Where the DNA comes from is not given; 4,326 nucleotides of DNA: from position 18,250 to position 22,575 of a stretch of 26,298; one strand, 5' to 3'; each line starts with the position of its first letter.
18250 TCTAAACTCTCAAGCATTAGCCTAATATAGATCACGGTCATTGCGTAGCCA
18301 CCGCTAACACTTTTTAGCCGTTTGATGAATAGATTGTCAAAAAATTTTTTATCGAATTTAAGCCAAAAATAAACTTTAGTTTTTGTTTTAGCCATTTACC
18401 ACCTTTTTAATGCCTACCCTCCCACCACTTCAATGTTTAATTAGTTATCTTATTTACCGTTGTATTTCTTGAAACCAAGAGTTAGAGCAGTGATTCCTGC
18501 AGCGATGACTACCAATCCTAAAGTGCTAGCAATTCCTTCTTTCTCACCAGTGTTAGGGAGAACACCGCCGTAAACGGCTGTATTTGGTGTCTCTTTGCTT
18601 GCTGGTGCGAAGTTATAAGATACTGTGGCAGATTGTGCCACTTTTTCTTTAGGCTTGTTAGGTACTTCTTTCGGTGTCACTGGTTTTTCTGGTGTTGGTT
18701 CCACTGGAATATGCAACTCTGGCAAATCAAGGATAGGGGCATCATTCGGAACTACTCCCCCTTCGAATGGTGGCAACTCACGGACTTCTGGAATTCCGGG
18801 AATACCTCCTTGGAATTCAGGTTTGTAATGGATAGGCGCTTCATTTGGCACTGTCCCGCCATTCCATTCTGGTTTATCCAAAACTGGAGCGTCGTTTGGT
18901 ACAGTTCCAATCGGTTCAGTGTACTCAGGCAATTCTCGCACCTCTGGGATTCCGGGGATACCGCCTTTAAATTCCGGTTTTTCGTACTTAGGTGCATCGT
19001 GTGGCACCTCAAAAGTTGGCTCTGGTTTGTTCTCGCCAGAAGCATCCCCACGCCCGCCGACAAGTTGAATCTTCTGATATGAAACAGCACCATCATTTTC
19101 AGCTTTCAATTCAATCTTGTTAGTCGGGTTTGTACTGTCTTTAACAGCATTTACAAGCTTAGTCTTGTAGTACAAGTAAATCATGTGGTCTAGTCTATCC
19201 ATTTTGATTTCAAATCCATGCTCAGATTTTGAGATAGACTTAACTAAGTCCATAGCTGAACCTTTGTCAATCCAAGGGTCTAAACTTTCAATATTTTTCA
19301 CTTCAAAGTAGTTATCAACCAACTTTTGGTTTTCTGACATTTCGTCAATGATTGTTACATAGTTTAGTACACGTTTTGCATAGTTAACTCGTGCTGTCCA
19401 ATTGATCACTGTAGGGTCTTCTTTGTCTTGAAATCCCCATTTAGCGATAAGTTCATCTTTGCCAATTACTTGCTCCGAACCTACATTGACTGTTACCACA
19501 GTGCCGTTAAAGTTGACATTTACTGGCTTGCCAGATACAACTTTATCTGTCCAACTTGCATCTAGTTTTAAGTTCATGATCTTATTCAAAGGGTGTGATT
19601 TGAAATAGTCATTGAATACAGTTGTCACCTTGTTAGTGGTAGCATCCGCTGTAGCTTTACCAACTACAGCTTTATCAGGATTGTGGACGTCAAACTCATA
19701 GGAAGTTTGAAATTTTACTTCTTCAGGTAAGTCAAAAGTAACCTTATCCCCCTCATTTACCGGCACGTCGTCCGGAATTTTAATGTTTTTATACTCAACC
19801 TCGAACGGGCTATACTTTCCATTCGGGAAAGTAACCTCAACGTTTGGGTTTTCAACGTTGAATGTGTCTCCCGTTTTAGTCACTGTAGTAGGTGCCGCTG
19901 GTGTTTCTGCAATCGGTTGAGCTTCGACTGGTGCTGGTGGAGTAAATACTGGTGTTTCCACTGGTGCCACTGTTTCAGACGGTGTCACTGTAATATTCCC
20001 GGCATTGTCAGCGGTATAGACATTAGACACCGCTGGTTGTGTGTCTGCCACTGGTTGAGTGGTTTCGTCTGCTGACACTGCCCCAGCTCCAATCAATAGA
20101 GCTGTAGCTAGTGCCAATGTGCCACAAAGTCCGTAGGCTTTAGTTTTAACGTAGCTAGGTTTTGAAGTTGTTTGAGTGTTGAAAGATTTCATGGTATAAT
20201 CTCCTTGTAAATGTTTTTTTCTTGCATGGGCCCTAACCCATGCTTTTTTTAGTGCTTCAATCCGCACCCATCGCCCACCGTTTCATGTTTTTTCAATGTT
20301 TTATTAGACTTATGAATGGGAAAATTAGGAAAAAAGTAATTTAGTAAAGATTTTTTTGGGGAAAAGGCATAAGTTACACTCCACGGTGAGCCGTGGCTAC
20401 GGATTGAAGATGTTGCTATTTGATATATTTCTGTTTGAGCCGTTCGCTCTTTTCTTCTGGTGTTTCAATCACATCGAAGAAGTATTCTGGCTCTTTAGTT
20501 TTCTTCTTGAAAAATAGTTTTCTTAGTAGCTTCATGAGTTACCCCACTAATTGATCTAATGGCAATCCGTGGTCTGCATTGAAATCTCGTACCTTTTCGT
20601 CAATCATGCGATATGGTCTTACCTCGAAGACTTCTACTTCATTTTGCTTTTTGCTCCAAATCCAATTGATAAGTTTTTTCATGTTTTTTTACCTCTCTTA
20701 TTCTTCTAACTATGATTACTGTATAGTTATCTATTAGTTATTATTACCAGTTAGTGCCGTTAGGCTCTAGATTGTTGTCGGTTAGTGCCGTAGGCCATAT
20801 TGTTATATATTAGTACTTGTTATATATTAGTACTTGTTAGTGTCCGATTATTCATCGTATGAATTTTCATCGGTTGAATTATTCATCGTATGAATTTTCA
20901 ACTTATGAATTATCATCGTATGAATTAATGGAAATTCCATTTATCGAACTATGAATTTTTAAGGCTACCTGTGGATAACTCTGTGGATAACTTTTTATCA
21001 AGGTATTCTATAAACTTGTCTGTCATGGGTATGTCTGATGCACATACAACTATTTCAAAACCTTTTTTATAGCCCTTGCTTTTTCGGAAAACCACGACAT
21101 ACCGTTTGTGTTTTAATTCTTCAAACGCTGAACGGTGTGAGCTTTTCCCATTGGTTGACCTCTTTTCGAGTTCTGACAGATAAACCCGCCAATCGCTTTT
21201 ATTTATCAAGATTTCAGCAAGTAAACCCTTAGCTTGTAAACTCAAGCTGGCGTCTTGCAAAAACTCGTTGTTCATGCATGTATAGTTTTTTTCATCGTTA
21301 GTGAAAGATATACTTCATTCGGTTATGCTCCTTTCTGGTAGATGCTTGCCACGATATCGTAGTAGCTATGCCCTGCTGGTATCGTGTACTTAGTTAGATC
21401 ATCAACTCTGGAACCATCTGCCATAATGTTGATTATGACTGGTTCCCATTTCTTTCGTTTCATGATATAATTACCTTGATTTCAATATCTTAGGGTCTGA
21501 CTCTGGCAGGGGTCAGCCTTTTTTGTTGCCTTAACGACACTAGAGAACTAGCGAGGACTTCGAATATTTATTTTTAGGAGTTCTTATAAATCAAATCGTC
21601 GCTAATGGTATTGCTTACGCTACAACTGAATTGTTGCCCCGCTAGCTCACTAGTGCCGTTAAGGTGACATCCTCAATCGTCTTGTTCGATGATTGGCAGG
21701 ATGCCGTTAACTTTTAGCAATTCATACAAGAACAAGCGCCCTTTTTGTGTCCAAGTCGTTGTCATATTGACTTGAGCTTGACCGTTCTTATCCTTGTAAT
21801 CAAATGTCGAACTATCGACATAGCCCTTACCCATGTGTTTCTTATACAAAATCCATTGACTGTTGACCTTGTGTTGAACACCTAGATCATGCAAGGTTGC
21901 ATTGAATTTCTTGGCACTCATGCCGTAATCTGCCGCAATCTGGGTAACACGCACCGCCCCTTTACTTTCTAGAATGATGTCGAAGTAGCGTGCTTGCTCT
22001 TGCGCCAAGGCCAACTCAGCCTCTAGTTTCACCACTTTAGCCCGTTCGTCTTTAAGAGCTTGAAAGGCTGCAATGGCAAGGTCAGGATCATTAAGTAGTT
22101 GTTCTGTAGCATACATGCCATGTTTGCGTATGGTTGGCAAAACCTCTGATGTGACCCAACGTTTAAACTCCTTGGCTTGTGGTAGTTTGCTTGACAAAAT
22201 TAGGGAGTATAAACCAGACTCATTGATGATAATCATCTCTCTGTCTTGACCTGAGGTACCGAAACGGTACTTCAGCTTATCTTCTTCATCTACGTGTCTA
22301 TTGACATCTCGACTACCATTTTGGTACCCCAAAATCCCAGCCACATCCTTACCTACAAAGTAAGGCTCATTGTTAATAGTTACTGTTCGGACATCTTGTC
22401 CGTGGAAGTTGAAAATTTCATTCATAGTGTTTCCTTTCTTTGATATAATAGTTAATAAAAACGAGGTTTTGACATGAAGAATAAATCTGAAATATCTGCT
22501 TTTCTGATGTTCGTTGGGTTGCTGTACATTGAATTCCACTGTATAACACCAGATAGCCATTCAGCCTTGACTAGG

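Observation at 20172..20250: Strong plus-strand promoter on the LPXTG start codon feeding straight into a plus-strand terminator: candidate ~45-nt antisense RNA, one of four counter-oriented units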

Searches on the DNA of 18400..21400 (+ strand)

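Call 5: search_dna_similar(query=window:18400-21400:+, collection=phages, mode=near, max_rows=30)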
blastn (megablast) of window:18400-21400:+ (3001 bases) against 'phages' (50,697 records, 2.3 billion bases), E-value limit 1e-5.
Records with a match: 18; places in all: 18; records where one place covers at least 80% of the query: 0.
Best place of each record, by identity: 95-99% 8; 80-90% 5; 60-80% 5.
By first word of the organism name: Streptococcus 17; Moineauvirus 1.
By host as written in the record: - 3; Streptococcus thermophilus 3; Streptococcus salivarius 57.I 2; Streptococcus thermophilus SK778 2; Streptococcus salivarius DBO_AE_2 1; Streptococcus salivarius JF 1; Streptococcus salivarius NCTC_8618 1; Streptococcus salivarius ATCC_7073 1; and 4 more.
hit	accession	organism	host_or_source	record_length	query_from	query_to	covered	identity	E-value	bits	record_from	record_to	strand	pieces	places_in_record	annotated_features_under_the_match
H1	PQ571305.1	Streptococcus phage SA-TP2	Streptococcus salivarius DBO_AE_2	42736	59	2277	70%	81.4%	0e+0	1684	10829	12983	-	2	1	LPXTG cell wall anchor domain-containing protein | hypothetical protein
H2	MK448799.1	Streptococcus phage Javan535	Streptococcus salivarius JF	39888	457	1884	48%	80.7%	0e+0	1096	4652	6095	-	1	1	sialidase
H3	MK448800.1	Streptococcus phage Javan539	Streptococcus salivarius NCTC_8618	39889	457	1884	48%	80.7%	0e+0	1096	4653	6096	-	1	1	sialidase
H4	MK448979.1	Streptococcus phage Javan534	Streptococcus salivarius ATCC_7073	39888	457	1884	48%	80.7%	0e+0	1096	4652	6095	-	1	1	sialidase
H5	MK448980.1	Streptococcus phage Javan536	Streptococcus salivarius JIM8777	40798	5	2012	26%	83.7%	4e-126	720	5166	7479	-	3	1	hypothetical protein (x2)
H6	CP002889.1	Streptococcus phage YMC-2011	Streptococcus salivarius 57.I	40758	1498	2013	17%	77.8%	1e-72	281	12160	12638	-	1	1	lpxtg cell wall surface protein, collagen binding domain protein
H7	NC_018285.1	Streptococcus phage YMC-2011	Streptococcus salivarius 57.I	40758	1498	2013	17%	77.8%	1e-72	281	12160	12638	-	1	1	LPXTG cell wall anchor domain-containing protein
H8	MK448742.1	Streptococcus phage Javan37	Streptococcus agalactiae ERR126810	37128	2372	2470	3%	79.6%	2e-9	71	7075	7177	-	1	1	hypothetical protein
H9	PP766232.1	Streptococcus phage phiGBSVK-E1_GBSInt11.1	Streptococcus agalactiae JN_AR_GBS376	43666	2372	2470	3%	79.6%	2e-9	71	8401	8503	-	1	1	none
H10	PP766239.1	Streptococcus phage phiGBSVK-E2_GBSInt11.1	Streptococcus agalactiae JN_AR_GBS406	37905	2372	2470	3%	79.6%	2e-9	71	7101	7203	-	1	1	none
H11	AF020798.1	Streptococcus phage TP-J34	-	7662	2144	2184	1%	95.1%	1e-7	66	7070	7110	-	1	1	none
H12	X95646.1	Moineauvirus Sfi21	-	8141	2144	2184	1%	95.1%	1e-7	66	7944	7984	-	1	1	none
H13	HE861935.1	Streptococcus phage TP-J34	Streptococcus thermophilus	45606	2144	2184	1%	95.1%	1e-7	66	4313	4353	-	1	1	hypothetical protein | stem_loop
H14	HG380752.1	Streptococcus phage TP-778L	Streptococcus thermophilus SK778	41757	2144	2184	1%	95.1%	1e-7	66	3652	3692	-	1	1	unnamed protein product; orf9: hypothetical protein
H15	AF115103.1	Streptococcus phage Sfi21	-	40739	2144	2184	1%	95.1%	1e-7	66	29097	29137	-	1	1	none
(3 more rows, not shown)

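Call 6: get_annotated_region(hit=H1, flank=3000)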
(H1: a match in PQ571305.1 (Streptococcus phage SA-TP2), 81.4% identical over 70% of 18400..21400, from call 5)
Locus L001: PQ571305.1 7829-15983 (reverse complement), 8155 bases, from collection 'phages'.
description: Streptococcus phage SA-TP2, complete genome.
organism: Streptococcus phage SA-TP2 (NCBI taxid 3385256)
taxonomy: Viruses
host: Streptococcus salivarius DBO_AE_2; source: antibiotic induction; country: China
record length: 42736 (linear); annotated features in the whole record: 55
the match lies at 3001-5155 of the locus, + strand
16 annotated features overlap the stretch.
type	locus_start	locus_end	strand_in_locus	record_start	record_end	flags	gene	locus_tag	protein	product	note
CDS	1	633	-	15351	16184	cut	-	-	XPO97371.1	putative recombinase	SA-TP2_gp28; SA-TP2_gp28; Annot2=(hmm profile search-phrog [Rank2]) phrog_148 RecT-like ssDNA annealing ...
CDS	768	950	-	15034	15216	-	-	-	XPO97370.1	hypothetical protein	SA-TP2_gp27; SA-TP2_gp27; None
CDS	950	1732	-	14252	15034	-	-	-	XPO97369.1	DNA replication protein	SA-TP2_gp26; SA-TP2_gp26; Annot2=(hmm profile search-vog [Rank2]) VOG59715 REFSEQ DnaC-like helicase loader;Annot3=(hmm ...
CDS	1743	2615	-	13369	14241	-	-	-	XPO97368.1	replisome organizer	SA-TP2_gp25; SA-TP2_gp25; Annot2=(hmm profile search-vog [Rank2]) VOG59934 REFSEQ replication initiation ...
CDS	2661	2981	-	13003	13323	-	-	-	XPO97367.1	hypothetical protein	SA-TP2_gp24; SA-TP2_gp24; None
CDS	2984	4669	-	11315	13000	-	-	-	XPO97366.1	LPXTG cell wall anchor domain-containing protein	SA-TP2_gp23; SA-TP2_gp23; Annot2=(structure alignment-afuniprot50) AF-A0A6L6LGU4-F1-model_v4 LPXTG cell wall anchor ...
CDS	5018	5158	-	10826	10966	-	-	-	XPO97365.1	hypothetical protein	SA-TP2_gp22; SA-TP2_gp22; None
CDS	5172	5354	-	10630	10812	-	-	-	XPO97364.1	hypothetical protein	SA-TP2_gp21; SA-TP2_gp21; None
CDS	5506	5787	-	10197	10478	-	-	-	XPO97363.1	HTH DNA binding protein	SA-TP2_gp20; SA-TP2_gp20; Annot2=(hmm profile search-phrog [Rank2]) phrog_668 HTH DNA binding protein;Annot3=(structure ...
CDS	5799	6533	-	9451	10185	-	-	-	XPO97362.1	anti-repressor Ant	SA-TP2_gp19; SA-TP2_gp19; Annot2=(structure alignment-afuniprot50) AF-A0A845LWJ4-F1-model_v4 ...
CDS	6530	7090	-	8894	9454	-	-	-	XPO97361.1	hypothetical protein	SA-TP2_gp18; SA-TP2_gp18; None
CDS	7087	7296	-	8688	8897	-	-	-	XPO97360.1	hypothetical protein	SA-TP2_gp17; SA-TP2_gp17; None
CDS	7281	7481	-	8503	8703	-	-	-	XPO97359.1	helix-turn-helix domain-containing protein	SA-TP2_gp16; SA-TP2_gp16; Annot2=(hmm profile search-phrog [Rank2]) phrog_1373 transcriptional ...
CDS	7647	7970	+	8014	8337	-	-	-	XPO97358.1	small nuclear ribonucleoprotein G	SA-TP2_gp15; SA-TP2_gp15; Annot2=(structure alignment-afuniprot50) AF-A0A832K463-F1-model_v4 RNA-binding ...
CDS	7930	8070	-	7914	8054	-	-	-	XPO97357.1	hypothetical protein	SA-TP2_gp14; SA-TP2_gp14; None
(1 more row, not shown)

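Call 7: get_annotated_region(hit=H5, flank=3000)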
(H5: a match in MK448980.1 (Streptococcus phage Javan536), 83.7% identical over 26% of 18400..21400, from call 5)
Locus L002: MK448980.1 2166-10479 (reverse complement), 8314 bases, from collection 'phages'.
description: Streptococcus phage Javan536, complete genome.
organism: Streptococcus phage Javan536 (NCBI taxid 2548249)
taxonomy: Viruses; Duplodnaviria; Heunggongvirae; Uroviricota; Caudoviricetes; Aliceevansviridae
host: Streptococcus salivarius JIM8777; source: -; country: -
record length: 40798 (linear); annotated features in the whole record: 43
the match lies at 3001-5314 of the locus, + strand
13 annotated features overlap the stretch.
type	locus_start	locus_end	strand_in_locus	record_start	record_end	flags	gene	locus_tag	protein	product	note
CDS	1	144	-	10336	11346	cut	-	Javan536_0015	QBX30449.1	hypothetical protein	-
CDS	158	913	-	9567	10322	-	-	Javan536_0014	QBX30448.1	hypothetical protein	some similarities to phage related proteins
CDS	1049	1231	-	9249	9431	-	-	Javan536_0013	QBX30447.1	hypothetical protein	-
CDS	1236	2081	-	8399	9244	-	-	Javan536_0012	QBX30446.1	helicase loader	Helicase loader DnaI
CDS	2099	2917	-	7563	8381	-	-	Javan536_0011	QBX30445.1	hypothetical protein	FIG01119637: hypothetical protein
CDS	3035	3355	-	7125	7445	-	-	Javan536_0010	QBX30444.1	hypothetical protein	-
CDS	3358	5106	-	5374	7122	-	-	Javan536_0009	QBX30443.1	hypothetical protein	hypothetical protein, truncated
CDS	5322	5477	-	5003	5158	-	-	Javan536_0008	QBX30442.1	hypothetical protein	-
CDS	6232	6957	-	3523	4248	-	-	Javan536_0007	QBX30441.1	antirepressor protein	-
CDS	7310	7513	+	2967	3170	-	-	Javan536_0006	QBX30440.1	hypothetical protein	-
CDS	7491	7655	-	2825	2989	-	-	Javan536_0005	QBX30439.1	hypothetical protein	-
CDS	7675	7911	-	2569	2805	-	-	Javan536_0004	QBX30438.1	transcriptional regulator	-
CDS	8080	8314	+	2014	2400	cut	-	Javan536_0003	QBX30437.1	putative cI-like repressor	-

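Call 8: get_annotated_region(hit=H6, flank=3000)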
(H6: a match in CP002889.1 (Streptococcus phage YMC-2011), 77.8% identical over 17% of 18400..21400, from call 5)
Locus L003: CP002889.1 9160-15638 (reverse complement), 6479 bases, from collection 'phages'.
description: Streptococcus phage YMC-2011, complete genome.
organism: Streptococcus phage YMC-2011 (NCBI taxid 1051631)
taxonomy: Viruses; Duplodnaviria; Heunggongvirae; Uroviricota; Caudoviricetes; Aliceevansviridae
host: Streptococcus salivarius 57.I; source: -; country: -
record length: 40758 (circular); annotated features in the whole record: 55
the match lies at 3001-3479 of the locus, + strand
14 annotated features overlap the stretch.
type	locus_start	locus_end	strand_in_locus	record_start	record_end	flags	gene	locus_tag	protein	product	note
CDS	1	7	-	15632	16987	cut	-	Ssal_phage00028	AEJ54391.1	Helicase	-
CDS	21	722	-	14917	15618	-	-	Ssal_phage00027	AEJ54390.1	conserved hypothetical protein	-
CDS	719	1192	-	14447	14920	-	-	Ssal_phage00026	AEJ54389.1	hypothetical protein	-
CDS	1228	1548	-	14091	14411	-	-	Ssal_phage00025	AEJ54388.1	hypothetical protein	-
CDS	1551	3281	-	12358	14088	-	-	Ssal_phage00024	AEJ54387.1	lpxtg cell wall surface protein, collagen binding domain protein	-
CDS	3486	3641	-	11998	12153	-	-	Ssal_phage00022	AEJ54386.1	hypothetical protein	-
CDS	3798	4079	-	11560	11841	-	-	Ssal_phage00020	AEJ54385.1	phage protein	-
CDS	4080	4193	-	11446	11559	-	-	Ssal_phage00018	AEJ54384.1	hypothetical protein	-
CDS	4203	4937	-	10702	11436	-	-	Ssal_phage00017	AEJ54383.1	prophage LambdaSa1, antirepressor, putative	-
CDS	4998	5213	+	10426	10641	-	-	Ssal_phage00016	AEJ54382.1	hypothetical protein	-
CDS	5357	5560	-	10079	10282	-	-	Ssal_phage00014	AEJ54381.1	hypothetical protein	-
CDS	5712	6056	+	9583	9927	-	-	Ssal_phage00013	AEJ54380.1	conserved hypothetical protein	-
CDS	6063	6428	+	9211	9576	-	-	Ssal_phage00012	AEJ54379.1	cI-like repressor, metallo-prtoeinase motif protein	-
CDS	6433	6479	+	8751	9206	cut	-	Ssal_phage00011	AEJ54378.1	hypothetical protein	-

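Call 10: get_annotated_region(hit=H2, flank=3000)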
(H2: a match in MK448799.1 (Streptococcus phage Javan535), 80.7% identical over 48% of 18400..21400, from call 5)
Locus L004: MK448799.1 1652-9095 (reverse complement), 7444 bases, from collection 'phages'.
description: Streptococcus phage Javan535, complete genome.
organism: Streptococcus phage Javan535 (NCBI taxid 2548248)
taxonomy: Viruses; Duplodnaviria; Heunggongvirae; Uroviricota; Caudoviricetes
host: Streptococcus salivarius JF; source: -; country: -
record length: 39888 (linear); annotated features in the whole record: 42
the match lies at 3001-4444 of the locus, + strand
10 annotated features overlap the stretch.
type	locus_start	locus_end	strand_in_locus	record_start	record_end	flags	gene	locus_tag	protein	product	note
CDS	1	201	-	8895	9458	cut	-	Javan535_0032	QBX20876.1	hypothetical protein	-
CDS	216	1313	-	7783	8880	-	-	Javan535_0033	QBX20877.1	hypothetical protein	-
CDS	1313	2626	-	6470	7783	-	-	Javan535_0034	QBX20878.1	hypothetical protein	-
CDS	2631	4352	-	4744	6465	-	-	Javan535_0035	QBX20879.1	sialidase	-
CDS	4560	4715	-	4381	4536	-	-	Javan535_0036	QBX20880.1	hypothetical protein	-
CDS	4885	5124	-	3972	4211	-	-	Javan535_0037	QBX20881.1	excisionase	-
CDS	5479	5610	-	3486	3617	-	-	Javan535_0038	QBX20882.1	hypothetical protein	-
CDS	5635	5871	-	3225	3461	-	-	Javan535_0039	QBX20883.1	transcriptional regulator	-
CDS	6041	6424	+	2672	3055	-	-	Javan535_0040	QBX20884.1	repressor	-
CDS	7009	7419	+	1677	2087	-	-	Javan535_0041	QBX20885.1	hypothetical protein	-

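Call 22: get_annotated_region(hit=H13, flank=2500)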
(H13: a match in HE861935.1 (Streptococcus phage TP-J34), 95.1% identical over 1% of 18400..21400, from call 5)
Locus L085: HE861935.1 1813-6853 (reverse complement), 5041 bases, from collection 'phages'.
description: Streptococcus phage TP-J34 complete genome.
organism: Streptococcus phage TP-J34 (NCBI taxid 73422)
taxonomy: Viruses; Duplodnaviria; Heunggongvirae; Uroviricota; Caudoviricetes; Aliceevansviridae; Brussowvirus; Brussowvirus TPJ34
host: Streptococcus thermophilus; source: -; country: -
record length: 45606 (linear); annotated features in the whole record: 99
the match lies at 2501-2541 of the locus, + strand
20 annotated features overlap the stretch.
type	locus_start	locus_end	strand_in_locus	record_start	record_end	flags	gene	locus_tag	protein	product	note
CDS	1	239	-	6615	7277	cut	-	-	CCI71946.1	hypothetical protein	orf13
stem_loop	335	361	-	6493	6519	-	-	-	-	-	-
CDS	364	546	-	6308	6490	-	-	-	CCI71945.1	hypothetical protein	orf12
CDS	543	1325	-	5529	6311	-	-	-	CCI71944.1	hypothetical protein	orf11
CDS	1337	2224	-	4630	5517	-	-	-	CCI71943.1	putative primosome component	orf10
misc_feature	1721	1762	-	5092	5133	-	-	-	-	-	7 direct 6 bp-repeats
stem_loop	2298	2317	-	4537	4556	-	-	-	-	-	-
stem_loop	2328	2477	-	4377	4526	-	-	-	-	-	-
CDS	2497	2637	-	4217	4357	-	-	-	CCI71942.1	hypothetical protein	orf9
stem_loop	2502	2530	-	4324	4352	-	-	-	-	-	-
CDS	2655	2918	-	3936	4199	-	-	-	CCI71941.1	hypothetical protein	orf8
CDS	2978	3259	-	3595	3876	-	-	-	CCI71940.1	hypothetical protein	orf7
CDS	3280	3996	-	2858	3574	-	-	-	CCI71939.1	putative antirepressor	orf6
CDS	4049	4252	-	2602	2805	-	coh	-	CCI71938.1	putative cro homolog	orf5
regulatory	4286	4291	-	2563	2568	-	-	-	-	minus_10_signal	-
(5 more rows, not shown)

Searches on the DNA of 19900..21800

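Call 13: search_rna_families(source=window, start=19900, end=21800, threshold=evalue, max_evalue=5)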
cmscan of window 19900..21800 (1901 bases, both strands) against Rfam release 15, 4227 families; matches with E-value up to 5: 4.
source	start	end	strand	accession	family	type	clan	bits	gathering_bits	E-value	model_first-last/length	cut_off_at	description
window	20205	20262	-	RF01842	mycoplasma_FSE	Cis-reg; frameshift_element;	-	33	88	0.15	1-87/87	no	mycoplasma ribosomal frameshift element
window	20347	20456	+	RF01770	rimP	Cis-reg; leader;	-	23.7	47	0.52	1-102/102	no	Gammaprotebacteria rimP leader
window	20435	20531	+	RF02120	FTX_2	Gene; lncRNA;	-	22.3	48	0.21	1-97/97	no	FTX transcript, XIST regulator conserved region 2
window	21423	21527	+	RF02274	AniS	Gene;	-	19.4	50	2.8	1-106/106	no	AniS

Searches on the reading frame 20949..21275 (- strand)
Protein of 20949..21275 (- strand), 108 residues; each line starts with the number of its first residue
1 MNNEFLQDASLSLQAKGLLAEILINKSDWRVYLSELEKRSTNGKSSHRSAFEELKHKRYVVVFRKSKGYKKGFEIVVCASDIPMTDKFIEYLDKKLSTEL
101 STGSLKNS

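Call 17: search_protein_families(library=pfam, proteins=[window:20949-21275:-], max_evalue=0.01)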
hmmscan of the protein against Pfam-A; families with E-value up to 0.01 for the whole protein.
window:20949-21275:- (108 aa): 0 families

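Call 18: search_protein_families(library=phrogs, proteins=[window:20949-21275:-], max_evalue=0.001)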
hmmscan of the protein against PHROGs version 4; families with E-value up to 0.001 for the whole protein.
window:20949-21275:- (108 aa): 8 families
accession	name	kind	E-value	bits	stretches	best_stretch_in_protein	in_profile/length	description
phrog_1456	-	DNA, RNA and nucleotide metabolism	1.3e-24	87.9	1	1-105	16-120/365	DNA binding protein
phrog_11718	-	unknown function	2e-11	45.1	1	1-61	15-75/105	-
phrog_4707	-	DNA, RNA and nucleotide metabolism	2.4e-11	44.7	1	2-60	21-79/409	replication initiation protein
phrog_27492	-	unknown function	3.4e-10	40.9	1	1-91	27-117/304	-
phrog_428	-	DNA, RNA and nucleotide metabolism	2.4e-07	31.3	1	1-74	93-169/455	replication initiation protein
phrog_22134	-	unknown function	2.5e-07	31.7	1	2-75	3-79/262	-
phrog_186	-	DNA, RNA and nucleotide metabolism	0.0004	21.1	1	1-68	25-100/308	DnaD-like helicase loader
phrog_37920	-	DNA, RNA and nucleotide metabolism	0.0008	19.7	1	3-68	17-82/245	HTH DNA binding protein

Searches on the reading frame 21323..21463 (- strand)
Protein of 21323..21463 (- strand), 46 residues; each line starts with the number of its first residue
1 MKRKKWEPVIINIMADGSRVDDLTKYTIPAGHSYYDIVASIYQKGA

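Call 18: search_protein_families(library=phrogs, proteins=[window:21323-21463:-], max_evalue=0.001)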
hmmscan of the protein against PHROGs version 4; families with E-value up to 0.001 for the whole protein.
window:21323-21463:- (46 aa): 1 family
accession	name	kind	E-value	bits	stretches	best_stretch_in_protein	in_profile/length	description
phrog_3624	-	unknown function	5.8e-18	65.6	1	1-43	3-48/55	-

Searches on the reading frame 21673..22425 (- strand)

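Call 17: search_protein_families(library=pfam, proteins=[window:21673-22425:-], max_evalue=0.01)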
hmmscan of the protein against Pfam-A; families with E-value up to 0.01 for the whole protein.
window:21673-22425:- (250 aa): 3 families
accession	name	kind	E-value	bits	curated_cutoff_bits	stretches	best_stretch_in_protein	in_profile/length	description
PF03374.19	ANT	-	2.6e-32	111.8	25.3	1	135-238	1-106/108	Phage antirepressor protein KilAC domain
PF02498.22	Bro-N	-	1.3e-29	103.1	25.6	1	11-97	1-96/96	BRO family, N-terminal domain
PF08314.17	Sec39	-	0.0026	16.8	22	1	64-134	119-189/753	Secretory pathway protein Sec39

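Call 18: search_protein_families(library=phrogs, proteins=[window:21673-22425:-], max_evalue=0.001)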
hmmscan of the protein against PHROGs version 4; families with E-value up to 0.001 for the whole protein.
window:21673-22425:- (250 aa): 14 families
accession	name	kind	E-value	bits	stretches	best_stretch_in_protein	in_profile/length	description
phrog_130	-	transcription regulation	1.2e-95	322.3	1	1-249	157-420/480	anti-repressor Ant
phrog_463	-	transcription regulation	5.7e-49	167.9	1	1-145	2-154/250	anti-repressor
phrog_2899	-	transcription regulation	2.9e-45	155.9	1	3-192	8-191/263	anti-repressor Ant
phrog_7940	-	unknown function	4.3e-39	135.6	1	3-115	5-117/252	-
phrog_25289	-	unknown function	3.1e-37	127.7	1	174-250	1-77/79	-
phrog_63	-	transcription regulation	3.4e-35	123.2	1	18-248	128-366/431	anti-repressor Ant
phrog_245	-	transcription regulation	4.5e-33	116.1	1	4-106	43-143/319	anti-repressor Ant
phrog_2593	-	transcription regulation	8.5e-33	115.2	1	4-127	24-156/255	anti-repressor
phrog_5060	-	transcription regulation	7.4e-31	108.9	1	1-129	6-132/224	anti-repressor Ant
phrog_2977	-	transcription regulation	2e-30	106.6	1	2-83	64-149/150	anti-repressor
phrog_2011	-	transcription regulation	3.5e-26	93.5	1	3-115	5-124/275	anti-repressor Ant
phrog_25722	-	unknown function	3.6e-22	79.8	1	4-113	6-116/150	-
phrog_9976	-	transcription regulation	2.6e-19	70.8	1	6-105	5-104/188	anti-repressor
phrog_373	-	transcription regulation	2.8e-16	60.8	1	5-168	83-259/373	anti-repressor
